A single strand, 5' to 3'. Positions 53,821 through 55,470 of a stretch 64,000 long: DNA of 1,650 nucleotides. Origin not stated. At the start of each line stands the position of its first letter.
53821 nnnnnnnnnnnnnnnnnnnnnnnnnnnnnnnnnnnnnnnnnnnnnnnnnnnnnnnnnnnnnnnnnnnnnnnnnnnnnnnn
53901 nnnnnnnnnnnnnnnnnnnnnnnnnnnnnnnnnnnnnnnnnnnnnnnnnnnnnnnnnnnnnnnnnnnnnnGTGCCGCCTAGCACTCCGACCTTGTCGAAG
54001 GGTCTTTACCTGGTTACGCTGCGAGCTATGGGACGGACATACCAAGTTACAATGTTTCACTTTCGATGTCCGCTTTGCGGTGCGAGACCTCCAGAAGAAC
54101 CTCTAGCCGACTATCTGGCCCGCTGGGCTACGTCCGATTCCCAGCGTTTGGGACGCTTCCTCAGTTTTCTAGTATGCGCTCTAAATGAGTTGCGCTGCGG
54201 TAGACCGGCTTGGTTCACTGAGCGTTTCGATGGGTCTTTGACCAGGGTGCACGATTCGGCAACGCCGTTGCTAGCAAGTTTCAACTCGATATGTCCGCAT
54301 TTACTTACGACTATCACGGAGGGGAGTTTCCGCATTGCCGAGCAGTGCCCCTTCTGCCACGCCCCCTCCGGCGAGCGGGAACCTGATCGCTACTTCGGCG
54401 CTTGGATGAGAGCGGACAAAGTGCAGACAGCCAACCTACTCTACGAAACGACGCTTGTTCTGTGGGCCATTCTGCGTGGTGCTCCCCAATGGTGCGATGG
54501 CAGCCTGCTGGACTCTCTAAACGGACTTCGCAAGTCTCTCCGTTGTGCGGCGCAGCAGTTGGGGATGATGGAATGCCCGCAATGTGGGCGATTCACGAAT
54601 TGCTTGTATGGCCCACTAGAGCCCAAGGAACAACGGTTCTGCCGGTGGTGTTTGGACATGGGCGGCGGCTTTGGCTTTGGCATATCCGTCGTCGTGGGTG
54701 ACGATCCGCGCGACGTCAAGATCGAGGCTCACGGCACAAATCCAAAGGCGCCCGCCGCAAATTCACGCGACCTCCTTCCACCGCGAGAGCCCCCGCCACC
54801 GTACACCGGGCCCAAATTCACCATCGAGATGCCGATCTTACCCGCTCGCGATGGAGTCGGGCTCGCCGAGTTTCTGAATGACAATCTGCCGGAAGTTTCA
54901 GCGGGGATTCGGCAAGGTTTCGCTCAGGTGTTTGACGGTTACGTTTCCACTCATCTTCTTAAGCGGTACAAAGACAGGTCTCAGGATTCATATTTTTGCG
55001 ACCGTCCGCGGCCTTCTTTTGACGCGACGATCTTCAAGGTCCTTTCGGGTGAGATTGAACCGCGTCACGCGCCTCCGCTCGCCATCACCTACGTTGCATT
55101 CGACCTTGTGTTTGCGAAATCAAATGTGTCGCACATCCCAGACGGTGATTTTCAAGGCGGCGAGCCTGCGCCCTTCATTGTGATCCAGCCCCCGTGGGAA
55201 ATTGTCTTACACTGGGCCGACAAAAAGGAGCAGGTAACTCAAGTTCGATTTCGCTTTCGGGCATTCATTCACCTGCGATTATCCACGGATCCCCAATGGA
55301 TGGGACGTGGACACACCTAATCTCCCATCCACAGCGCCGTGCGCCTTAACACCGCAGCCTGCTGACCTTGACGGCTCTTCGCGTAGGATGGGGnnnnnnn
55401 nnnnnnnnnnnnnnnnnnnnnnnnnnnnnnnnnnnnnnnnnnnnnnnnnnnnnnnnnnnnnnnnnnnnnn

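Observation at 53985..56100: Low-GC islet with two convergent Cys-rich zinc-ribbon proteins between an orphan ABC ATPase and purA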

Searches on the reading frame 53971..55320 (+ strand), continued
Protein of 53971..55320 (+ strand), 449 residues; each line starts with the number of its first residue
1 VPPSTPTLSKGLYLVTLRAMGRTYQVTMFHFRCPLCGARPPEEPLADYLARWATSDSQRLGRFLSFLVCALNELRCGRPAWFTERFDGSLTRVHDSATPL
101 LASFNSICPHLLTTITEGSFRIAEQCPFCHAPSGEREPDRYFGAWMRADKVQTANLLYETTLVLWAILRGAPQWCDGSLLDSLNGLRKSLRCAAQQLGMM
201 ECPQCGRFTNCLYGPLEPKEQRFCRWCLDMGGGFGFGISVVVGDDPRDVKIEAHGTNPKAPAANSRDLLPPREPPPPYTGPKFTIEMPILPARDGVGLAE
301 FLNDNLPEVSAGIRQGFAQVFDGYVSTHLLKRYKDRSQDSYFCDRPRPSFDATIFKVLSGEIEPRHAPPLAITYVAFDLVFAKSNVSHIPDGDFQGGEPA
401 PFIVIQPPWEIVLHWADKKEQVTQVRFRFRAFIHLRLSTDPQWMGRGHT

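Call 61: search_protein_families(library=pfam, proteins=[P0065, P0075, P0085, P0072, P0099, P0100, P0112, P0115, P0068, P0055], max_evalue=0.01)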
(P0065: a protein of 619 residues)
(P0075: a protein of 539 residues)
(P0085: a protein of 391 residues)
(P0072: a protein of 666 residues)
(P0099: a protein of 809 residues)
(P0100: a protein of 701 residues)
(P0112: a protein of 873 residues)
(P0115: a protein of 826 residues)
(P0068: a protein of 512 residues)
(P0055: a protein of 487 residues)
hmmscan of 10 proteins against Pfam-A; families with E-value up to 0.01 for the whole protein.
P0065 (619 aa): 4 families
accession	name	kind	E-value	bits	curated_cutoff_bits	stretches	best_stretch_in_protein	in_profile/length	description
PF07719.23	TPR_2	-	4.3e-05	23.8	27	1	324-353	4-33/34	Tetratricopeptide repeat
PF13428.12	TPR_14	-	0.00014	22.6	23.5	0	325-353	5-33/44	Tetratricopeptide repeat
PF00515.34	TPR_1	-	0.0043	17.3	27.8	0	327-353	7-33/34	Tetratricopeptide repeat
PF13181.12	TPR_8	-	0.0057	17.2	25.7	0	327-353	7-33/34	Tetratricopeptide repeat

P0075 (539 aa): 0 families

P0085 (391 aa): 2 families
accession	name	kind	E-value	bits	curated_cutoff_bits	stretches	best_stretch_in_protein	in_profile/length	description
PF07719.23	TPR_2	-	0.00071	20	27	0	103-129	7-33/34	Tetratricopeptide repeat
PF00515.34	TPR_1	-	0.0092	16.2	27.8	0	103-129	7-33/34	Tetratricopeptide repeat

P0072 (666 aa): 0 families

P0099 (809 aa): 5 families
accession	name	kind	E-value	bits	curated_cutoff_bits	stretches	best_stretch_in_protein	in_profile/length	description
PF13248.11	Zn_ribbon_3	-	0.00041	20.2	27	0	6-21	2-17/26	zinc-ribbon domain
PF07719.23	TPR_2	-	0.00068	20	27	1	755-784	2-31/34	Tetratricopeptide repeat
PF25063.1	ARM_TT21_C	-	0.0015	18.9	35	1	754-785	129-160/209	Tetratricopeptide repeat protein 21 C-terminal ARM domain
PF13181.12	TPR_8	-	0.002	18.6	25.7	1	755-784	2-31/34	Tetratricopeptide repeat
PF00515.34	TPR_1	-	0.0042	17.3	27.8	0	755-782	2-29/34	Tetratricopeptide repeat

P0100 (701 aa): 0 families

P0112 (873 aa): 6 families
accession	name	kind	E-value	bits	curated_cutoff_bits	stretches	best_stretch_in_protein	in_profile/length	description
PF07719.23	TPR_2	-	1.3e-05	25.4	27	1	830-860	3-33/34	Tetratricopeptide repeat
PF13176.12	TPR_7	-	0.00018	21.8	27.9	1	832-860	3-31/36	Tetratricopeptide repeat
PF13181.12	TPR_8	-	0.00018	21.8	25.7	1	833-860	6-33/34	Tetratricopeptide repeat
PF00515.34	TPR_1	-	0.00045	20.3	27.8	1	831-860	4-33/34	Tetratricopeptide repeat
PF13428.12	TPR_14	-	0.00046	21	23.5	1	833-862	6-35/44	Tetratricopeptide repeat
PF13424.12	TPR_12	-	0.0015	19.1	30.1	1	813-858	25-75/77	Tetratricopeptide repeat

P0115 (826 aa): 4 families
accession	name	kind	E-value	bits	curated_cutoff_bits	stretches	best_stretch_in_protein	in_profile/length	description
PF07719.23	TPR_2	-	0.00028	21.2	27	1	782-812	3-33/34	Tetratricopeptide repeat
PF13181.12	TPR_8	-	0.0027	18.2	25.7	1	781-812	2-33/34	Tetratricopeptide repeat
PF13428.12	TPR_14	-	0.0041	18.1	23.5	0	782-815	3-37/44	Tetratricopeptide repeat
PF00515.34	TPR_1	-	0.0076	16.5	27.8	0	782-812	3-33/34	Tetratricopeptide repeat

P0068 (512 aa): 0 families

P0055 (487 aa): 1 family
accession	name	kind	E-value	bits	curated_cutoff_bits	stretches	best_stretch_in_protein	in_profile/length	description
PF03966.22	Trm112p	-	4.6e-05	23.7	22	0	309-427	9-39/40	Trm112p-like protein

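Call 71: find_related_loci(query=A2, collection=viral_contigs, flank=5000)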
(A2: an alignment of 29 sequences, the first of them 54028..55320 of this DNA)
Query A2 (430 aa) in viral_contigs; peptide patterns used: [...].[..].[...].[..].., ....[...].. (x = any residue, [..] = any of these).
86 stretches matched a pattern; 4 encode a relative of the query (tblastn E <= 1e-3); 4 distinct loci.
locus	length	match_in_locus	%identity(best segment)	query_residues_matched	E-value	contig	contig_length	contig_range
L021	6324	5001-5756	42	1-252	2e-55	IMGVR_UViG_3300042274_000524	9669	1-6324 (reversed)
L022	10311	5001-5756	42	1-252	2e-55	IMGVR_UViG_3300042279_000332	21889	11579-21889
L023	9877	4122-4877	42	1-252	4e-54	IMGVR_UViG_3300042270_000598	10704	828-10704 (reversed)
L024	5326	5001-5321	37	4-110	4e-18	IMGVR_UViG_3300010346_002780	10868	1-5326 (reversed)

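Call 73: fold_search(model_id=the predicted structure, library=viral)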
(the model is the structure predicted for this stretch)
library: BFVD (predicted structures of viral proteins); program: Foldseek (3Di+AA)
matches with E <= 10: 61; with E <= 0.001: 0
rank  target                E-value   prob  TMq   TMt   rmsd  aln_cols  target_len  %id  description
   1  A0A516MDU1            2.4e-01  0.03  0.08  0.09  27.7       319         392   12  (no name in the UniProt tables at hand)
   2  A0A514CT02            2.9e-01  0.08  0.12  0.10  34.3       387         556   12  Uncharacterized protein [Achromobacter phage Motura]
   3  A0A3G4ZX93            6.8e-01  0.12  0.12  0.19  16.5       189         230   13  RING-type domain-containing protein [Edafosvirus sp.]
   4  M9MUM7                9.0e-01  0.04  0.11  0.11  25.9       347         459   12  (no name in the UniProt tables at hand)
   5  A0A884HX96            1.1e+00  0.21  0.11  0.42  14.7       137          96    9  (no name in the UniProt tables at hand)
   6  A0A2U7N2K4            1.5e+00  0.30  0.19  0.52   6.2       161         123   10  Uncharacterized protein [Pseudomonas phage PspYZU05]
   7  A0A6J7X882            2.3e+00  0.12  0.11  0.12  15.3       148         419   10  Uncharacterized protein [uncultured Caudovirales phage]
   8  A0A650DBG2            2.6e+00  0.05  0.16  0.23  25.2       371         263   10  (no name in the UniProt tables at hand)
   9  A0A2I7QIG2            2.8e+00  0.09  0.12  0.38  16.8       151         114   13  (no name in the UniProt tables at hand)
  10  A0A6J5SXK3            3.0e+00  0.04  0.10  0.20  15.4       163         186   10  Uncharacterized protein [uncultured Caudovirales phage]
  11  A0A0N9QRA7            3.0e+00  0.03  0.12  0.19  11.4       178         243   12  Uncharacterized protein [Chrysochromulina ericina virus CeV-01B]
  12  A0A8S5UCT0            3.1e+00  0.10  0.17  0.20   7.5       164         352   11  Uncharacterized protein [Siphoviridae sp. ctgN495]
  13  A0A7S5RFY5            3.1e+00  0.03  0.09  0.08  18.0       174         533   10  (no name in the UniProt tables at hand)
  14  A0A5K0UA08            3.1e+00  0.02  0.14  0.12  34.7       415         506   11  Uncharacterized protein [Yasminevirus sp. GU-2018]
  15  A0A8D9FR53            3.3e+00  0.18  0.18  0.50   5.5       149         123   10  Putative transport protein [uncultured marine phage]
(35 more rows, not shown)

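Call 75: search_protein_families(library=pfam, proteins=[L022:1050-2240:-, L022:2247-3719:-, L022:4233-4874:+, L022:5851-8688:-, L022:8465-10204:-, L022:192-701:+, L022:2313-3860:+, L022:8429-9625:+], max_evalue=0.001)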
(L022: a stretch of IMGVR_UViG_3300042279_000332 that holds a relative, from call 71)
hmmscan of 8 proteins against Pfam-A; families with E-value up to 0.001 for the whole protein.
L022:1050-2240:- (396 aa): 0 families

L022:2247-3719:- (490 aa): 2 families
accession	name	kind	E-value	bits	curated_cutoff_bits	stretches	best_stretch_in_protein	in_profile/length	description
PF01555.25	N6_N4_Mtase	-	6e-23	82.4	26.7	1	231-461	1-220/221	DNA methylase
PF02195.25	ParB_N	-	9.2e-08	32.5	26.3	1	50-123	7-85/95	ParB N-terminal domain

L022:4233-4874:+ (213 aa): 0 families

L022:5851-8688:- (945 aa): 0 families

L022:8465-10204:- (579 aa): 5 families
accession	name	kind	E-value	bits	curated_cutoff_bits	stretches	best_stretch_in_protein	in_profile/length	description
PF04851.21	ResIII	-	1.8e-25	90.2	22.5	1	3-160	2-164/164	Type III restriction enzyme, res subunit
PF00271.37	Helicase_C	-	1.9e-13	51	23.5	1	235-350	7-109/110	Helicase conserved C-terminal domain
PF00270.35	DEAD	-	2.4e-12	47.3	26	1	6-158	1-160/167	DEAD/DEAH box helicase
PF13248.11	Zn_ribbon_3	-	5.2e-05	23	27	1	390-412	3-25/26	zinc-ribbon domain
PF12773.13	DZR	-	0.00044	20.8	27.3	0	389-410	24-45/45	Double zinc ribbon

L022:192-701:+ (169 aa): 0 families

L022:2313-3860:+ (515 aa): 0 families

L022:8429-9625:+ (398 aa): 0 families

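Call 95: search_protein_families(library=phrogs, proteins=[window:54028-55320:+, L022:4233-4874:+, L022:5851-8688:-, L022:1050-2240:-, L022:192-701:+, L022:8465-10204:-, L022:2247-3719:-], max_evalue=0.01)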
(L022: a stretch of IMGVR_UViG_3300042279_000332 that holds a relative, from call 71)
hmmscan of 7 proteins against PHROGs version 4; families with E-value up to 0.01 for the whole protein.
window:54028-55320:+ (430 aa): 0 families

L022:4233-4874:+ (213 aa): 0 families

L022:5851-8688:- (945 aa): 4 families
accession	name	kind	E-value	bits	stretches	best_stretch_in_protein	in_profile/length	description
phrog_3022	-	DNA, RNA and nucleotide metabolism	2.4e-55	189.3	1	533-890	350-711/788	DNA primase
phrog_10514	-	DNA, RNA and nucleotide metabolism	6.9e-20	71.9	1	542-930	341-731/750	DNA primase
phrog_19930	-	DNA, RNA and nucleotide metabolism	7.8e-17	61.8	1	323-446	213-339/865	DNA polymerase/primase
phrog_19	-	DNA, RNA and nucleotide metabolism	0.0054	16.6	1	84-206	11-127/621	DnaB-like replicative helicase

L022:1050-2240:- (396 aa): 0 families

L022:192-701:+ (169 aa): 0 families

L022:8465-10204:- (579 aa): 9 families
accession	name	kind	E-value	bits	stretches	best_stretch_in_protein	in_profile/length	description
phrog_16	-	DNA, RNA and nucleotide metabolism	7.5e-95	320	1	1-555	269-770/986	DNA helicase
phrog_16694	-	unknown function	3.7e-16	59.3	2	234-353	546-663/1010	-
phrog_62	-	DNA, RNA and nucleotide metabolism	9.7e-16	57.4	2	1-165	693-856/1881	DNA helicase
phrog_16259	-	DNA, RNA and nucleotide metabolism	6.6e-12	46.3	1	2-127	115-236/330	DNA helicase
phrog_6819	-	DNA, RNA and nucleotide metabolism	1.4e-08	34.7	1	4-156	20-176/645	Holliday junction branch migration helicase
phrog_9690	-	DNA, RNA and nucleotide metabolism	1.1e-06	29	1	226-362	141-268/306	DNA helicase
phrog_2488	-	DNA, RNA and nucleotide metabolism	0.00018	21.4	0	4-76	18-94/579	DNA helicase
phrog_8436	-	unknown function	0.0078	17.3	0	382-416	56-90/110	-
phrog_6586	-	unknown function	0.0093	16.8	0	391-426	5-40/129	-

L022:2247-3719:- (490 aa): 29 families (the best 25 are shown)
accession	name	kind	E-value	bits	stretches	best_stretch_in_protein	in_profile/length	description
phrog_498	-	other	1.4e-123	414.7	1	34-471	23-427/633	DNA methyltransferase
phrog_620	-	DNA, RNA and nucleotide metabolism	1.2e-54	186.6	1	42-185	5-148/217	ParB-like partition protein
phrog_8071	-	DNA, RNA and nucleotide metabolism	7.5e-41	141.6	1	43-258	4-221/389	ParB-like partition protein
phrog_15396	-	DNA, RNA and nucleotide metabolism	2e-40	140.2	1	44-185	2-144/258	ParB-like partition nuclease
phrog_67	-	other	1.5e-32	114.6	1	129-466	76-345/743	DNA methyltransferase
phrog_940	-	DNA, RNA and nucleotide metabolism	6.2e-32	112.3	1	43-158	3-119/388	nuclease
phrog_930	-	DNA, RNA and nucleotide metabolism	1.7e-31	110.9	1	44-173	5-134/223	ParB-like partition protein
phrog_18056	-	DNA, RNA and nucleotide metabolism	5.8e-26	92.3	1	44-136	1-93/387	ParB-like partition nuclease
phrog_723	-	DNA, RNA and nucleotide metabolism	8.2e-23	82.4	1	41-196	8-165/223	ParB-like partition protein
phrog_9353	-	unknown function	4.3e-21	76.9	1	52-182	17-148/245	-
phrog_23085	-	unknown function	1.9e-19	70.7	1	366-474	4-115/138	-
phrog_4715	-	DNA, RNA and nucleotide metabolism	7.7e-19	68.5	1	36-141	137-248/630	ParB-like partition protein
phrog_3008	-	other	3.1e-17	63.6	1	390-468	134-215/244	DNA methyltransferase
phrog_5475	-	unknown function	7.5e-12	45.8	1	46-119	3-76/458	-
phrog_6218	-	DNA, RNA and nucleotide metabolism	1.4e-10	41.9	1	52-122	11-86/506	ParB-like partition protein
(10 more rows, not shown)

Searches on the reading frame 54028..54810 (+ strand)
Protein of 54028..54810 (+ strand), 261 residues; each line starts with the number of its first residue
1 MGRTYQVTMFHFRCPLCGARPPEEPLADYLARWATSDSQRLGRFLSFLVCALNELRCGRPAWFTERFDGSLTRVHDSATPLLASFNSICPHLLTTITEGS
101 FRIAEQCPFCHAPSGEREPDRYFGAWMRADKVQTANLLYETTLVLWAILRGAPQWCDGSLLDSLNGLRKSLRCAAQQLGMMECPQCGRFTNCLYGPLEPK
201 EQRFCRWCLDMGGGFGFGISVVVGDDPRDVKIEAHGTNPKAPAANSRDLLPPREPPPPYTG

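Call 96: search_dna_similar(query=window:54028-54810:+, collection=phages, mode=protein, max_evalue=0.001, max_rows=10)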
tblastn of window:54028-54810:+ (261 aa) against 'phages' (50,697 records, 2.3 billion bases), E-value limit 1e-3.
No match.

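Call 98: search_dna_similar(query=window:54028-54810:+, collection=plasmids, mode=protein, max_evalue=0.001, max_rows=10)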
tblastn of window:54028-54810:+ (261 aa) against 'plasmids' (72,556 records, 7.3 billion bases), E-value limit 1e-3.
No match.
